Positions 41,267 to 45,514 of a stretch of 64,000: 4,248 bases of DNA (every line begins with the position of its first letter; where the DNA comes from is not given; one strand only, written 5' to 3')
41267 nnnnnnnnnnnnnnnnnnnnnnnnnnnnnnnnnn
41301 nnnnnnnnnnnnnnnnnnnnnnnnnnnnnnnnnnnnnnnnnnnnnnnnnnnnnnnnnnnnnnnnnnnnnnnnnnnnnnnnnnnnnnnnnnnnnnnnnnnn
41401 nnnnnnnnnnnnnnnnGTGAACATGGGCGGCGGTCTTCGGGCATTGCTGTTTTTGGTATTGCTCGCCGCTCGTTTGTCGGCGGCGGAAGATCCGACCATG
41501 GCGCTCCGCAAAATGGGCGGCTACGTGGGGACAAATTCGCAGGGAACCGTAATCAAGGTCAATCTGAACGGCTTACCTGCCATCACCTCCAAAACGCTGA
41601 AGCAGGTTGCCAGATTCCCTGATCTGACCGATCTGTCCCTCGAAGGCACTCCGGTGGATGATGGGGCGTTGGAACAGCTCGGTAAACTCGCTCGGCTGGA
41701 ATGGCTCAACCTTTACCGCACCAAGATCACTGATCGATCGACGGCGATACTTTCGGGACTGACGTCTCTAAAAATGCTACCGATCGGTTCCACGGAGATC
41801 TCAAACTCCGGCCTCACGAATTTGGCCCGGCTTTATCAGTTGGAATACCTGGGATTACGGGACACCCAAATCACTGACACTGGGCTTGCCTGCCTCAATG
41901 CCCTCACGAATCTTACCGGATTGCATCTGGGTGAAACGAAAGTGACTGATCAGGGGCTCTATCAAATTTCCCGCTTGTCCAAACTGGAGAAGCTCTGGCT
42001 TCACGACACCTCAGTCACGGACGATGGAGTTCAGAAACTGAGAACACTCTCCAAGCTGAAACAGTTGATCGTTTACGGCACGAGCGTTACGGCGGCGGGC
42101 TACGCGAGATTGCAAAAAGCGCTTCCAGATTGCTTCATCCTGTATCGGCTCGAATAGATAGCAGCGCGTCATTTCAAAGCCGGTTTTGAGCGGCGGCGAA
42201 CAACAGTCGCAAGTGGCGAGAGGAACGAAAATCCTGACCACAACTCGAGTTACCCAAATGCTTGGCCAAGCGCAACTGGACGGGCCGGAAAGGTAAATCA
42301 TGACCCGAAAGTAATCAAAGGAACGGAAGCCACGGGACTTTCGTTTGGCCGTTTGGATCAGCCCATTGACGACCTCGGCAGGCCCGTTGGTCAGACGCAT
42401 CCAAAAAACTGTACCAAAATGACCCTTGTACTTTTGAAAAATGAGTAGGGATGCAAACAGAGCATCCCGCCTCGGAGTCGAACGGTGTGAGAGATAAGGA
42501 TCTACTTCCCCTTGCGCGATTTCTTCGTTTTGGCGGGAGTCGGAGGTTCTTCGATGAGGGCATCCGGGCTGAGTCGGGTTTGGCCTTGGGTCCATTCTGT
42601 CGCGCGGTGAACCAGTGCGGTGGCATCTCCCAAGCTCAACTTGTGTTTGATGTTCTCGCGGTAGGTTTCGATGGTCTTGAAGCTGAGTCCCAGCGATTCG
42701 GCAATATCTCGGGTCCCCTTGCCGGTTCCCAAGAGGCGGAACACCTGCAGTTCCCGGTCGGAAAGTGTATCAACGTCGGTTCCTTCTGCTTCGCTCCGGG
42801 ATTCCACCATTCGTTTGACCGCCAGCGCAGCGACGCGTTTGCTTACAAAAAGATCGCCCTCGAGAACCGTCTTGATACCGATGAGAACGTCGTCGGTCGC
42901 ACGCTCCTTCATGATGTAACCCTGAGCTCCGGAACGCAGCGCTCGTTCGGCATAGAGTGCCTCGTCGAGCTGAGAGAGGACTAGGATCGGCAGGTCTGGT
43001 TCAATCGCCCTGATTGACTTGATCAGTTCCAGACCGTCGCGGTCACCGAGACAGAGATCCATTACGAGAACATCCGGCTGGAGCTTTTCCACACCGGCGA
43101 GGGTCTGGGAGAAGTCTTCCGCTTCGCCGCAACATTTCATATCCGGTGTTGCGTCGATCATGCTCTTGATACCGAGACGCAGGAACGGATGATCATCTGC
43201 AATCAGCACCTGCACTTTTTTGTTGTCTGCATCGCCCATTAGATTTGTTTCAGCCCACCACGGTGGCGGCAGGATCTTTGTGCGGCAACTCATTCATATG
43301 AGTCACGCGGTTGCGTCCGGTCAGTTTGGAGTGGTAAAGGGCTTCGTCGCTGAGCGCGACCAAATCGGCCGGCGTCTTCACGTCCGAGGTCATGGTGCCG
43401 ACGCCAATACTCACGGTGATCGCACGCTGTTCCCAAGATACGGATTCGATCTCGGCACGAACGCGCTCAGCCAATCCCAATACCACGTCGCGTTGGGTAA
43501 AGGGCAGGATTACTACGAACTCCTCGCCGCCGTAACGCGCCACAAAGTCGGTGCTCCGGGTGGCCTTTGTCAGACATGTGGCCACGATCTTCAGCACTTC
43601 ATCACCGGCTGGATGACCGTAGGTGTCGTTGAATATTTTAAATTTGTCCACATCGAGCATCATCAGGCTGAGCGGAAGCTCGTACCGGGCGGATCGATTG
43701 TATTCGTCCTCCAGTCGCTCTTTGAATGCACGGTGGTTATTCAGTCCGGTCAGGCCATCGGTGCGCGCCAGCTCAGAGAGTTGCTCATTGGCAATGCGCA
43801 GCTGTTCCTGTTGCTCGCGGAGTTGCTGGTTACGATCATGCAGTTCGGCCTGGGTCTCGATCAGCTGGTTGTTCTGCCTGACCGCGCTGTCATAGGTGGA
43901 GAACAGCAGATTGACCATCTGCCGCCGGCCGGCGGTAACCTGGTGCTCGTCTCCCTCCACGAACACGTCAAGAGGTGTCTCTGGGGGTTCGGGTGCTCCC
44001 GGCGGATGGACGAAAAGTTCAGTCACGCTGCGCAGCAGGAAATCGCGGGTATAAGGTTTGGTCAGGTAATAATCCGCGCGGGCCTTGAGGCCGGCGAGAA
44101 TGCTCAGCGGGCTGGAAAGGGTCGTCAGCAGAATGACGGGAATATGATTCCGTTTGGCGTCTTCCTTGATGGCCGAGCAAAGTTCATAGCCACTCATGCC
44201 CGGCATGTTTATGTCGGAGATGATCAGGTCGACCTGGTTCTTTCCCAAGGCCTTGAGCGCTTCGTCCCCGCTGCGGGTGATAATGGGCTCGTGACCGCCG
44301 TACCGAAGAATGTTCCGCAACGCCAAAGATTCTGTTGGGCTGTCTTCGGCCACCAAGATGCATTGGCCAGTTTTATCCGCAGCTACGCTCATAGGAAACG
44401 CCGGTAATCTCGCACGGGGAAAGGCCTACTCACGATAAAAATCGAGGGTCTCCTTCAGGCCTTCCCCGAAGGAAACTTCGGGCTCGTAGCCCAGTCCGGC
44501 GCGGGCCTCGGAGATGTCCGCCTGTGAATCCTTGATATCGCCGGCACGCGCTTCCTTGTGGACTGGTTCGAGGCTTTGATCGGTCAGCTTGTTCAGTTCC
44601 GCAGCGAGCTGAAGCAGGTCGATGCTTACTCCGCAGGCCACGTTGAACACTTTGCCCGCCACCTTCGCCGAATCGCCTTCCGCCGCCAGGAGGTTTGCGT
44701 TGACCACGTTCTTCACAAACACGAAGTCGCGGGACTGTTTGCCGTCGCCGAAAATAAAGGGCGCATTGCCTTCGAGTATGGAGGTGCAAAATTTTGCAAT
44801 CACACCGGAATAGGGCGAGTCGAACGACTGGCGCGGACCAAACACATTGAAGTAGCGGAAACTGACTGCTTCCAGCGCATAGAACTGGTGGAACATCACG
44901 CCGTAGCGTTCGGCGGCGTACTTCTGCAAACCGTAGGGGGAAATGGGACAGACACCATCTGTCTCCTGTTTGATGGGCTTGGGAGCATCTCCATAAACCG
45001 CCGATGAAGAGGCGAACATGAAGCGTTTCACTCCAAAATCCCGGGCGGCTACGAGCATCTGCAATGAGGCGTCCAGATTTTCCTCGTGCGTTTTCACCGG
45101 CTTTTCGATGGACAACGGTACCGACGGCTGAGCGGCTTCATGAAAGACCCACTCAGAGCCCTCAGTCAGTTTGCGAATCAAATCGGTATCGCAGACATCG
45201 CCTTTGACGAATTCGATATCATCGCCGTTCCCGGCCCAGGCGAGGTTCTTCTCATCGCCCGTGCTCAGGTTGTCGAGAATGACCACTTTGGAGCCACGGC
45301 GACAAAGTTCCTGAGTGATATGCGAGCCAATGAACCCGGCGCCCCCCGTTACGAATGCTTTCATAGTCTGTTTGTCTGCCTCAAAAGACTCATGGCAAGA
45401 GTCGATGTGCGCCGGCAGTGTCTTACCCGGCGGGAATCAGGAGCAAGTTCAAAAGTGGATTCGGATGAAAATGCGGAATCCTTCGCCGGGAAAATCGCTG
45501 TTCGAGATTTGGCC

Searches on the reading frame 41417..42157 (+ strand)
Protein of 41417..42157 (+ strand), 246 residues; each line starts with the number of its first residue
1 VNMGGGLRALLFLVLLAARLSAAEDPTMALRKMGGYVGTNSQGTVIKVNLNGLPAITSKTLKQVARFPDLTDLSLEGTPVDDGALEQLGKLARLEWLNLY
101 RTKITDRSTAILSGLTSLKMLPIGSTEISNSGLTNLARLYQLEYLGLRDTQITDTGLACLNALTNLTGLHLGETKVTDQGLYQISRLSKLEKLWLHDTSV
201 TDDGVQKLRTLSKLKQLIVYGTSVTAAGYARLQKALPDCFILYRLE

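Call 89: search_protein_families(library=pfam, proteins=[window:41417-42157:+], max_evalue=0.0001)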
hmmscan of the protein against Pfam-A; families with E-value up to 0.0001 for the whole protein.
window:41417-42157:+ (246 aa): 5 families
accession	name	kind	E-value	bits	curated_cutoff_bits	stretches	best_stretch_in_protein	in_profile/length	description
PF23598.1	LRR_14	-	5.9e-12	45.4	40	1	61-224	15-179/353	Leucine-rich repeat region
PF12799.13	LRR_4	-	1.7e-11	44.4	27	0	141-178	2-38/44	Leucine Rich repeats (2 copies)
PF13855.12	LRR_8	-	2.7e-08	33.9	27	0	70-125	3-58/61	Leucine rich repeat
PF24758.1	LRR_At5g56370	-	1.9e-06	28.2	27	0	109-160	30-81/227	FBD-associated F-box protein At5g56370, LRR repeats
PF13516.12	LRR_6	-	5e-05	23.5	23.4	0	142-160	5-23/24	Leucine Rich repeat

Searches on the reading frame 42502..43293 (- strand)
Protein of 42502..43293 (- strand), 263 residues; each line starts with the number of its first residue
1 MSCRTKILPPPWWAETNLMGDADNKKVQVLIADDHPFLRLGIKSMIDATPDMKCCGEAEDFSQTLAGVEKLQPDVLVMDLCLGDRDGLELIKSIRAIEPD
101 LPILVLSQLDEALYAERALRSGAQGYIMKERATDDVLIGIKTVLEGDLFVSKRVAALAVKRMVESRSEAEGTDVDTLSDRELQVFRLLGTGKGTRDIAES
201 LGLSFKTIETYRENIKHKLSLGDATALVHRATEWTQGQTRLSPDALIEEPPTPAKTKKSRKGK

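Call 90: search_protein_families(library=pfam, proteins=[window:42502-43293:-], max_evalue=0.0001)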
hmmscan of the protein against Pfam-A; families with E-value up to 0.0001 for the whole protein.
window:42502-43293:- (263 aa): 2 families
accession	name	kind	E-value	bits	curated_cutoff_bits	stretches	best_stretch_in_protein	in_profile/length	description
PF00072.30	Response_reg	-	1.1e-22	80.8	30.2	1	29-136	1-106/111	Response regulator receiver domain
PF00196.25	GerE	-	5.9e-15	55.1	23.5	1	175-231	1-57/57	Bacterial regulatory proteins, luxR family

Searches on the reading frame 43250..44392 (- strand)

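Call 90: search_protein_families(library=pfam, proteins=[window:43250-44392:-], max_evalue=0.0001)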
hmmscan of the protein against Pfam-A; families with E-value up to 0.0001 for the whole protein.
window:43250-44392:- (380 aa): 2 families
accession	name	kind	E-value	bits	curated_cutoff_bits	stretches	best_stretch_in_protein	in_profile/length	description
PF00990.26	GGDEF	-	1.1e-43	149.2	23.8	1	210-362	2-161/161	Diguanylate cyclase, GGDEF domain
PF00072.30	Response_reg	-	2.7e-22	79.5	30.2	1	12-122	1-109/111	Response regulator receiver domain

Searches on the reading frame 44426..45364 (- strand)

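Call 90: search_protein_families(library=pfam, proteins=[window:44426-45364:-], max_evalue=0.0001)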
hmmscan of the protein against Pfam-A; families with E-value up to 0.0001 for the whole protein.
window:44426-45364:- (312 aa): 8 families
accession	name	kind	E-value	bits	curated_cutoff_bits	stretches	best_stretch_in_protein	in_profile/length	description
PF01370.27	Epimerase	-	2.4e-59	201.1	20.9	1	4-243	2-240/240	NAD dependent epimerase/dehydratase family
PF16363.11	GDP_Man_Dehyd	-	1.1e-52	180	27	1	4-306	1-332/332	GDP-mannose 4,6 dehydratase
PF01073.25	3Beta_HSD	-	1.1e-20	74.2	22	1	5-230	2-231/280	3-beta hydroxysteroid dehydrogenase/isomerase family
PF02719.21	Polysacc_synt_2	-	2.9e-15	56.7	20.2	1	4-266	2-252/293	Polysaccharide biosynthesis protein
PF13460.12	NAD_binding_10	-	6.5e-09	36.4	27.2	1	7-154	1-130/184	NAD(P)H-binding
PF05368.20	NmrA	-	5.3e-07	30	27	1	4-120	6-107/298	NmrA-like family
PF04321.23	RmlD_sub_bind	-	2.7e-06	27.1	27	1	1-153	1-134/287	RmlD substrate binding domain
PF07993.18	NAD_binding_4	-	3e-06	27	20.1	0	5-222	1-256/258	Male sterility protein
